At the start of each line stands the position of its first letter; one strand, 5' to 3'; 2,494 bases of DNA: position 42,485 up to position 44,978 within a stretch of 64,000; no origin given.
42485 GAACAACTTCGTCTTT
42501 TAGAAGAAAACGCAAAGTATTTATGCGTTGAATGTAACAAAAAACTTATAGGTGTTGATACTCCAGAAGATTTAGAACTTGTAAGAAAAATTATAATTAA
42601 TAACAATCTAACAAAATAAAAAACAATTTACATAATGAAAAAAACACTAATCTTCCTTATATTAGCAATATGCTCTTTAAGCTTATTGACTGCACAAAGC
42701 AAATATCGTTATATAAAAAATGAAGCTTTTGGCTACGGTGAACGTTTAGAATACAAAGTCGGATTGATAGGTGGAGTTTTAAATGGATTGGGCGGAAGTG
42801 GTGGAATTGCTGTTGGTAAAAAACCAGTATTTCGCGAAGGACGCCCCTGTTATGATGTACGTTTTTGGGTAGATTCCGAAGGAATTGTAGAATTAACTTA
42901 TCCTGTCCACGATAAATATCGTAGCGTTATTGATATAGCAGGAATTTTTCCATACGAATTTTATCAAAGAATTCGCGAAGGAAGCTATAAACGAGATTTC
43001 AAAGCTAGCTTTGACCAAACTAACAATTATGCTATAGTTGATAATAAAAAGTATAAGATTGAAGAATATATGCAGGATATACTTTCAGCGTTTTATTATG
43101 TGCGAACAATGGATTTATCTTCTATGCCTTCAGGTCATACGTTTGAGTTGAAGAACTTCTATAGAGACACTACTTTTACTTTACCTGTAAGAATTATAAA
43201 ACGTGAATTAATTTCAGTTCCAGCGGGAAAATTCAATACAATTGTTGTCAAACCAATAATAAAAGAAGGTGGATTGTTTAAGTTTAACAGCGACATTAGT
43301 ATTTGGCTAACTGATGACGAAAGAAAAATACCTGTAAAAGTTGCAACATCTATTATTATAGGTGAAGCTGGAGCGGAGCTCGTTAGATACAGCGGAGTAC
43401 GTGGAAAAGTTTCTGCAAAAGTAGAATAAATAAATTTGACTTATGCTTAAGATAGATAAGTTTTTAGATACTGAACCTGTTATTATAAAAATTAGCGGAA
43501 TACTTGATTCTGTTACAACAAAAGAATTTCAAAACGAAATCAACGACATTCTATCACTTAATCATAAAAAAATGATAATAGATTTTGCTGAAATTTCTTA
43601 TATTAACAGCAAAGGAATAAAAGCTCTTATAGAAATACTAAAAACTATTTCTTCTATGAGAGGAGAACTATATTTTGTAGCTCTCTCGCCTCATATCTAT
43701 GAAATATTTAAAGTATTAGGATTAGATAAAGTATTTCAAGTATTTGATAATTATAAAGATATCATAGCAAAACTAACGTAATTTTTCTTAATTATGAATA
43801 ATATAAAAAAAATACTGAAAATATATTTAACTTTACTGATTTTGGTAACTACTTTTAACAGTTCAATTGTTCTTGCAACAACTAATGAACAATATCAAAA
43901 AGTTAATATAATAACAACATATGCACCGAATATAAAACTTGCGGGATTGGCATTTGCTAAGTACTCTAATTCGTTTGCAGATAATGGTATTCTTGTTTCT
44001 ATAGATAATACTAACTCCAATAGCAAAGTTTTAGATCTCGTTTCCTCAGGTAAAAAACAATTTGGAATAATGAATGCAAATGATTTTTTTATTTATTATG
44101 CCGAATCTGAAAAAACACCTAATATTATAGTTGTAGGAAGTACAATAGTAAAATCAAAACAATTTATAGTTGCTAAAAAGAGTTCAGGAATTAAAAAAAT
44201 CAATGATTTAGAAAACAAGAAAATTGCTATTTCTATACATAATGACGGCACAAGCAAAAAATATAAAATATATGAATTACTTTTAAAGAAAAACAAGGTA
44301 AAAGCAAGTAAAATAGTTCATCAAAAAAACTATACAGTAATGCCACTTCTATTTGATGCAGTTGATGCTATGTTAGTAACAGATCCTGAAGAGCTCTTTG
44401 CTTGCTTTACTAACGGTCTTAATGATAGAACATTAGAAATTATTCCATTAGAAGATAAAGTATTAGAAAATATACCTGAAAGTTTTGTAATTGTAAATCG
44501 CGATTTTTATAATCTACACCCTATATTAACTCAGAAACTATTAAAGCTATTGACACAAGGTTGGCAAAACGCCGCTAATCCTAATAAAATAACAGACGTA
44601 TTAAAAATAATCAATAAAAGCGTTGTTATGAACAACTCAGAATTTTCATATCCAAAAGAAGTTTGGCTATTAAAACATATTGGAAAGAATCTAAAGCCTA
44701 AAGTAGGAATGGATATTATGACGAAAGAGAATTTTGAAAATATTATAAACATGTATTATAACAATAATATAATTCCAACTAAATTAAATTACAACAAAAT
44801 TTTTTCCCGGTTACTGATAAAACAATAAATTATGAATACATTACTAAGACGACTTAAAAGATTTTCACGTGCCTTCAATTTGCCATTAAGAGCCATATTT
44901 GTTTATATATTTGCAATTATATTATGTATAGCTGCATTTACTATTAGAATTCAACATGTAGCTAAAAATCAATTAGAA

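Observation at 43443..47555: STAS protein, solute-binding protein and a large sensor with intact ATPase but no phospho-acceptor histidine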

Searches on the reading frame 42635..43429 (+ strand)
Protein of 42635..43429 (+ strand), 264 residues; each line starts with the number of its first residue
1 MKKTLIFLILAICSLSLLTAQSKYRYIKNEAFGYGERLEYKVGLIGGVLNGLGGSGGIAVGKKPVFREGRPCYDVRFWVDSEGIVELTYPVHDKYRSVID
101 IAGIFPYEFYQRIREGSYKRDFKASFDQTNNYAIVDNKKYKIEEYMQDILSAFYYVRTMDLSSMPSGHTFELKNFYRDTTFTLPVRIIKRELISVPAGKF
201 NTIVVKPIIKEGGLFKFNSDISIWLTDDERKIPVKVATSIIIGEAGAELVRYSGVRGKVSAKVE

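Call 3: search_protein_families(library=pfam, proteins=[window:42635-43429:+], max_evalue=0.1)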
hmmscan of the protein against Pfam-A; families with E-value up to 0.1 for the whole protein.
window:42635-43429:+ (264 aa): 1 family
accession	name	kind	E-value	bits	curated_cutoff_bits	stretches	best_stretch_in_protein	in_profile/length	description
PF11306.15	DUF3108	-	4e-34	118.7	26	1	67-249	23-208/209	Protein of unknown function (DUF3108)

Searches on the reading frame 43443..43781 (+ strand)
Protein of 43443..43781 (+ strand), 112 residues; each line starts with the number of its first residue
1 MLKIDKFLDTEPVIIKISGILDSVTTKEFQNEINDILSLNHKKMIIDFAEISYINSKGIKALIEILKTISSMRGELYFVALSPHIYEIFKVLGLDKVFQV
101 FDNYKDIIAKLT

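Call 3: search_protein_families(library=pfam, proteins=[window:43443-43781:+], max_evalue=0.1)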
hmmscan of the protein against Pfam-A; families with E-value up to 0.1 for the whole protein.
window:43443-43781:+ (112 aa): 3 families
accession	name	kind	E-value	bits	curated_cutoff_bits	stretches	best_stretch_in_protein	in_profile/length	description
PF01740.26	STAS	-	1e-17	64.2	22.6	1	12-106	10-105/106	STAS domain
PF13466.11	STAS_2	-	2.9e-07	31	29.2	1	15-95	1-80/80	STAS domain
PF09345.15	SiaC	-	0.011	15.9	24.5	1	29-72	33-79/120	SiaC family regulatory phosphoprotein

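Call 4: search_protein_families(library=ncbifam, proteins=[window:43443-43781:+], max_evalue=0.1)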
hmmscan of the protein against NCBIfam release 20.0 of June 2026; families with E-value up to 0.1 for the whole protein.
window:43443-43781:+ (112 aa): 7 families
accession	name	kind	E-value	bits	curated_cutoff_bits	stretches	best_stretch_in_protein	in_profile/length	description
TIGR00377.1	ant_ant_sig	superfamily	9.5e-15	54.4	53.45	1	12-103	13-105/108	anti-sigma factor antagonist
TIGR02886.1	spore_II_AA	equivalog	2.3e-14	53.3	114.75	1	10-105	7-103/106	anti-sigma F factor antagonist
NF047705.1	slr1659_superfam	superfamily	5.2e-05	23.5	100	1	9-66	13-73/111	slr1659 superfamily regulator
NF033618.0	mlaB_1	equivalog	0.019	15.4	90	1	14-96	11-90/94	lipid asymmetry maintenance protein MlaB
NF052652.1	YtvA_fam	equivalog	0.022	14.3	250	1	13-87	146-221/243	YtvA family blue-light photoreceptor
NF002134.0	PRK00971.1-4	equivalog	0.025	13.3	557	1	10-78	327-394/429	glutaminase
NF008660.1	PRK11660.1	equivalog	0.057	11.8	614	1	10-88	463-539/572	C4-dicarboxylic acid transporter DauA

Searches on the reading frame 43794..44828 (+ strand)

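Call 3: search_protein_families(library=pfam, proteins=[window:43794-44828:+], max_evalue=0.1)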
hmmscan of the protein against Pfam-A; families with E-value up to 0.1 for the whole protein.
window:43794-44828:+ (344 aa): 4 families
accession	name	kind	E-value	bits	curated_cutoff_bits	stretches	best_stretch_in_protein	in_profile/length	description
PF09084.16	NMT1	-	1.8e-22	80.8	20.5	1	47-263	2-213/216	NMT1/THI5 like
PF12974.12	Phosphonate-bd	-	0.00029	20.8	27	1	68-178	31-140/242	ABC transporter, phosphonate, periplasmic substrate-binding protein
PF16868.10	NMT1_3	-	0.00031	20.9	27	1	62-230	27-200/289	NMT1-like family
PF13379.11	NMT1_2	-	0.00035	20.9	24.7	1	43-273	12-251/252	NMT1-like family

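Call 4: search_protein_families(library=ncbifam, proteins=[window:43794-44828:+], max_evalue=0.1)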
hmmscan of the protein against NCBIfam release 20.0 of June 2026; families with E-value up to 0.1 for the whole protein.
window:43794-44828:+ (344 aa): 3 families
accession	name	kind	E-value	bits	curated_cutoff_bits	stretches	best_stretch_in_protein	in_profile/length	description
TIGR01728.1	SsuA_fam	subfamily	1.6e-13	50.6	163.5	1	43-341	5-288/290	aliphatic sulfonate ABC transporter substrate-binding protein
TIGR02122.1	TRAP_TAXI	subfamily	2.2e-09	36.6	84.35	1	14-174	8-171/320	TAXI family TRAP transporter solute-binding subunit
TIGR01729.1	taurine_ABC_bnd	equivalog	2.2e-05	24.1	304.25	1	67-172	28-127/300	taurine ABC transporter substrate-binding protein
